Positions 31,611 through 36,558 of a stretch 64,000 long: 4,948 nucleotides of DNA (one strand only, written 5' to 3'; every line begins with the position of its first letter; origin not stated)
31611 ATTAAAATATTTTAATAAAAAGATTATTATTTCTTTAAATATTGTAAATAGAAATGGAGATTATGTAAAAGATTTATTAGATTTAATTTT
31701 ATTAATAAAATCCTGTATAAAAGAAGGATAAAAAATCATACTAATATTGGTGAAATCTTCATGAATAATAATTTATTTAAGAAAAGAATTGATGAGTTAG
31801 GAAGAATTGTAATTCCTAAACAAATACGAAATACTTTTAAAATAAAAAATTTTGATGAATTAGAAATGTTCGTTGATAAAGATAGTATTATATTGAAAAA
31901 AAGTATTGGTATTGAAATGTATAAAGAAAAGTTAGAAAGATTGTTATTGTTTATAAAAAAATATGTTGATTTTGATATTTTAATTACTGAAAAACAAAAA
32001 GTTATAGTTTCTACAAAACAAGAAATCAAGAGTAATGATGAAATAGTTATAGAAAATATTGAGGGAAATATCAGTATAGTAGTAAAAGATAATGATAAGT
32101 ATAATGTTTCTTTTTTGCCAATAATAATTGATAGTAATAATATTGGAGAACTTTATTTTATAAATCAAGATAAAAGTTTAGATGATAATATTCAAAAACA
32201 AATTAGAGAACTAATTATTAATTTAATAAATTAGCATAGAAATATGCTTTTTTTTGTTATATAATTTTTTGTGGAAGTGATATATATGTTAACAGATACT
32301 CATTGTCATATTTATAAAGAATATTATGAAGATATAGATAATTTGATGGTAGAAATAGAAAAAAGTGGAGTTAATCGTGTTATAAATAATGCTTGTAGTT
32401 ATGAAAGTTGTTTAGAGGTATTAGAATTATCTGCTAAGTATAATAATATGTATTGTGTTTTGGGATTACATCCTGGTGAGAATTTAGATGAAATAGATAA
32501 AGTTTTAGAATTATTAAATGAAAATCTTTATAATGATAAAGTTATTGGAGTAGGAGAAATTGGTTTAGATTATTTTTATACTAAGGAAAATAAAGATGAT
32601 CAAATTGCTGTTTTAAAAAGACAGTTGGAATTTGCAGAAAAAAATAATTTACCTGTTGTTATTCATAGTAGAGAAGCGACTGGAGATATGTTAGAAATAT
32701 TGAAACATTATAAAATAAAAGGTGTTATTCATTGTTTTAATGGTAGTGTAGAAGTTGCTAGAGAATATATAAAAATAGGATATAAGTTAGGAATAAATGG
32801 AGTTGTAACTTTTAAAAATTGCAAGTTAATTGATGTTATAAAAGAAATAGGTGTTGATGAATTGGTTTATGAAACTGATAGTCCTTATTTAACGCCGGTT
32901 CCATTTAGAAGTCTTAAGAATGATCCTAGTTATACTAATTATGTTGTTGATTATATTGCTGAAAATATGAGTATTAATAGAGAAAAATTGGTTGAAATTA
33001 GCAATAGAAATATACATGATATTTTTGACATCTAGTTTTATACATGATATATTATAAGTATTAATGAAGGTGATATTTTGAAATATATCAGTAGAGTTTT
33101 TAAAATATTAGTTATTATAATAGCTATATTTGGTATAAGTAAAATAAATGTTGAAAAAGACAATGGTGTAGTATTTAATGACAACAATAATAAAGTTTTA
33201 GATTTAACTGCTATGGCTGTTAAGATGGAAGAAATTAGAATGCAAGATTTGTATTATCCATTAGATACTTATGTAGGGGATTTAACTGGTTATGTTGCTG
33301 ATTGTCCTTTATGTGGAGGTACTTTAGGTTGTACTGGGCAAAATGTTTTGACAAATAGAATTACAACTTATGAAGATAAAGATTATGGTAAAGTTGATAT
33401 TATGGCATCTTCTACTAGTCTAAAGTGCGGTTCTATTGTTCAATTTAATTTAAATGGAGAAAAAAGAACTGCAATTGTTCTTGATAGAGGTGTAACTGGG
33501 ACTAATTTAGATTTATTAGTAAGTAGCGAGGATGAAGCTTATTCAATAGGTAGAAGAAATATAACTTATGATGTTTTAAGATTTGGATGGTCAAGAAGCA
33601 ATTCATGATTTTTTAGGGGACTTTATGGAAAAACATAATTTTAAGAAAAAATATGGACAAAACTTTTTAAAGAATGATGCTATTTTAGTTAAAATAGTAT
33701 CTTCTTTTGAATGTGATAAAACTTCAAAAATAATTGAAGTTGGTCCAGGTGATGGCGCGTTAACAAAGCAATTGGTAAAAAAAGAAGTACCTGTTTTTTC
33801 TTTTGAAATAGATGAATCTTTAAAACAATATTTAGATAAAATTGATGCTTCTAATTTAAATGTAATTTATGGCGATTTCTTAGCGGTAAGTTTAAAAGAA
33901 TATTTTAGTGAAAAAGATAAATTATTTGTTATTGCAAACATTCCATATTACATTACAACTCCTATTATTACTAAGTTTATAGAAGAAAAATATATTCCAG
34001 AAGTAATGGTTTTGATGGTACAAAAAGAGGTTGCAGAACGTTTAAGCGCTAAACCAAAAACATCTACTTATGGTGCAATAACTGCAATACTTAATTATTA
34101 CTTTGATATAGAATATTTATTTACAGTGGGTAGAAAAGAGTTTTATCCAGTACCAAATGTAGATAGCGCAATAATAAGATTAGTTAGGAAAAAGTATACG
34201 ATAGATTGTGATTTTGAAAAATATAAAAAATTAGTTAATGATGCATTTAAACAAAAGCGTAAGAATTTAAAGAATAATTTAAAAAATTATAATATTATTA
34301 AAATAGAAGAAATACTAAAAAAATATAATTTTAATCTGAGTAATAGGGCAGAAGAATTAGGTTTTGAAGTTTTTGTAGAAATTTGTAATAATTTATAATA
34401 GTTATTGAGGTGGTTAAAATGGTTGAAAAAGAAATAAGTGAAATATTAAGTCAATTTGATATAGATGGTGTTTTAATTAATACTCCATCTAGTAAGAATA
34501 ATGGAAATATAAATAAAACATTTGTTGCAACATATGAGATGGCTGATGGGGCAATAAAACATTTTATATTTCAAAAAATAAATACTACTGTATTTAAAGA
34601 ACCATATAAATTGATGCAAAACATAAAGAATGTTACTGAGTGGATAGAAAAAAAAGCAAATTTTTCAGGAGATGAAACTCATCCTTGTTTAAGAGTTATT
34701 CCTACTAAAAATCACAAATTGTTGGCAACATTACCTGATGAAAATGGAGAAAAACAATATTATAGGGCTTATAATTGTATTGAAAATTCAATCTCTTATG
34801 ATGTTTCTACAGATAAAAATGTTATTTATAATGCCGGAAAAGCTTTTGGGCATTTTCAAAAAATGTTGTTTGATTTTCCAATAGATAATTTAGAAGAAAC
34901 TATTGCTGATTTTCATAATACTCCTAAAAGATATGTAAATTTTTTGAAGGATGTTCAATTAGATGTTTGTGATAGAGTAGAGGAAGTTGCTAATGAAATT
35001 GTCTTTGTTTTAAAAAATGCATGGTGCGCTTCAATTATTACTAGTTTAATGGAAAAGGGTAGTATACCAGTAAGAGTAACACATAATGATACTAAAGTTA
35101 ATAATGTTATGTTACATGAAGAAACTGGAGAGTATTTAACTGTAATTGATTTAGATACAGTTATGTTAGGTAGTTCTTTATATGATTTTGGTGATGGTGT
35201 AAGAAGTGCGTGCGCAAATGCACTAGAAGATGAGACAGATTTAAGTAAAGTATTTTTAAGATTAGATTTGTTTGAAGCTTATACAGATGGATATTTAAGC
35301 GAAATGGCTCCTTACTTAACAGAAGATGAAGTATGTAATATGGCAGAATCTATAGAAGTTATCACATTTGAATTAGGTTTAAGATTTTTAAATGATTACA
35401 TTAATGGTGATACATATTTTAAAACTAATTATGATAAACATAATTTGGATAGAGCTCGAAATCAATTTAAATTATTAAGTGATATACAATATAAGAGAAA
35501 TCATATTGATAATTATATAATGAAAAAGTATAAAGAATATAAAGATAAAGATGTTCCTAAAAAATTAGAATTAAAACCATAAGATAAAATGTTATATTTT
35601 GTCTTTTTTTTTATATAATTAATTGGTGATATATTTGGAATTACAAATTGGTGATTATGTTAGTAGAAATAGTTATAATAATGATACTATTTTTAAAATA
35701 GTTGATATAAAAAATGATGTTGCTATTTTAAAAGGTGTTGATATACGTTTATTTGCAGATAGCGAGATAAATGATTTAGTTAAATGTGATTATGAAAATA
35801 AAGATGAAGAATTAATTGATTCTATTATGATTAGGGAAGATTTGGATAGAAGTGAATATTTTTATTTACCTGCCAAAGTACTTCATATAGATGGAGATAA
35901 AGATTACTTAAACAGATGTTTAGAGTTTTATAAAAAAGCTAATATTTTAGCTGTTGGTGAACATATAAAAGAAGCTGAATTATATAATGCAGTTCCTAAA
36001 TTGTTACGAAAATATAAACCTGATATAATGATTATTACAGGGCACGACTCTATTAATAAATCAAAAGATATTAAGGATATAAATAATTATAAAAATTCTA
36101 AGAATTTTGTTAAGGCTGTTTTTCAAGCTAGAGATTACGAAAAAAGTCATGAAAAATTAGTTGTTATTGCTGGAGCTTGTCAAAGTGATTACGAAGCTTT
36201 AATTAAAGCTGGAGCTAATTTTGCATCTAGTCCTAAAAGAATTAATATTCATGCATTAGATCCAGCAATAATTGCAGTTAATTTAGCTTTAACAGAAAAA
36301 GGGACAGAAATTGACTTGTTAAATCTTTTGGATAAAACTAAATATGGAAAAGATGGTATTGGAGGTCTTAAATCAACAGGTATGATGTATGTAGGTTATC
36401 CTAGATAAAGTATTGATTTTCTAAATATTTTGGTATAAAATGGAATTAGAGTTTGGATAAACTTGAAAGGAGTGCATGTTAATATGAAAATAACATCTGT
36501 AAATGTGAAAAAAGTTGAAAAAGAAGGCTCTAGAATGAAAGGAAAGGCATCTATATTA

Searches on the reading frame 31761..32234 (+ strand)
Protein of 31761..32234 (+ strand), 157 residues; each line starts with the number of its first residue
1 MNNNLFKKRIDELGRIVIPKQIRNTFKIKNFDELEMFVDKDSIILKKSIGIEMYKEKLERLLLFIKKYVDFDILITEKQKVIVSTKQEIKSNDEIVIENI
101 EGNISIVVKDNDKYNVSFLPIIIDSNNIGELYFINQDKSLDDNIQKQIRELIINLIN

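Call 70: search_protein_families(library=pfam, proteins=[window:31761-32234:+], max_evalue=0.00001)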
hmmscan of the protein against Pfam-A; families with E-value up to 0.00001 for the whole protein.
window:31761-32234:+ (157 aa): 1 family
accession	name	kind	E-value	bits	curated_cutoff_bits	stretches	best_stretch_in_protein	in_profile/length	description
PF04014.23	MazE_antitoxin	-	8.8e-08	32.4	24.7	1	8-47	2-42/48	Antidote-toxin recognition MazE, bacterial antitoxin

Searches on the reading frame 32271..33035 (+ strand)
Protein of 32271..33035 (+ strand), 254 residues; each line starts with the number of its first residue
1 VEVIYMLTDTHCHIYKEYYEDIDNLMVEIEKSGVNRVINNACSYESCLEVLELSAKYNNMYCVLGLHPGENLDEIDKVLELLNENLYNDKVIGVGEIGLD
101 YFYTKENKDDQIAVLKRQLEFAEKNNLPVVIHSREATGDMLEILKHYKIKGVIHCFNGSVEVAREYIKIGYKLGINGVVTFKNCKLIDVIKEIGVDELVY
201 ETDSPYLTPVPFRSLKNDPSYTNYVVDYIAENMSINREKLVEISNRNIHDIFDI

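Call 70: search_protein_families(library=pfam, proteins=[window:32271-33035:+], max_evalue=0.00001)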
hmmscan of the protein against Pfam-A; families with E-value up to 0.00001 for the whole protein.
window:32271-33035:+ (254 aa): 1 family
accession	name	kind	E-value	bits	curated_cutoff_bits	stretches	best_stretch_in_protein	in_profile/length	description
PF01026.27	TatD_DNase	-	1.2e-71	241.5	27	1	8-252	1-252/253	TatD related DNase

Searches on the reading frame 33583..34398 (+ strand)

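Call 70: search_protein_families(library=pfam, proteins=[window:33583-34398:+], max_evalue=0.00001)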
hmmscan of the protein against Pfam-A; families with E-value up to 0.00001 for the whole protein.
window:33583-34398:+ (271 aa): 1 family
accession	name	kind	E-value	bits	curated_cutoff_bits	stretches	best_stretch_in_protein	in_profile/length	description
PF00398.26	RrnaAD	-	4.9e-59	200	24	1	18-269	2-259/263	Ribosomal RNA adenine dimethylase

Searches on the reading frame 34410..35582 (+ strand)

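Call 70: search_protein_families(library=pfam, proteins=[window:34410-35582:+], max_evalue=0.00001)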
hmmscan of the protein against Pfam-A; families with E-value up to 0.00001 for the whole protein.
window:34410-35582:+ (390 aa): 1 family
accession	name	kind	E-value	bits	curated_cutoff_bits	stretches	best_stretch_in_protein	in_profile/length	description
PF01636.29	APH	-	1.9e-09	38.1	23.2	1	110-272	64-218/239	Phosphotransferase enzyme family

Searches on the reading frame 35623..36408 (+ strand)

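Call 70: search_protein_families(library=pfam, proteins=[window:35623-36408:+], max_evalue=0.00001)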
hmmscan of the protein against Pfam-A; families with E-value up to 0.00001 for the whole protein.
window:35623-36408:+ (261 aa): 1 family
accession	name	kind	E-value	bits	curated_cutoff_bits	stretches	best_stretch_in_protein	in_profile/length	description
PF05582.17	Peptidase_U57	-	3.1e-90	302.7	25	2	71-260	90-280/280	YabG peptidase U57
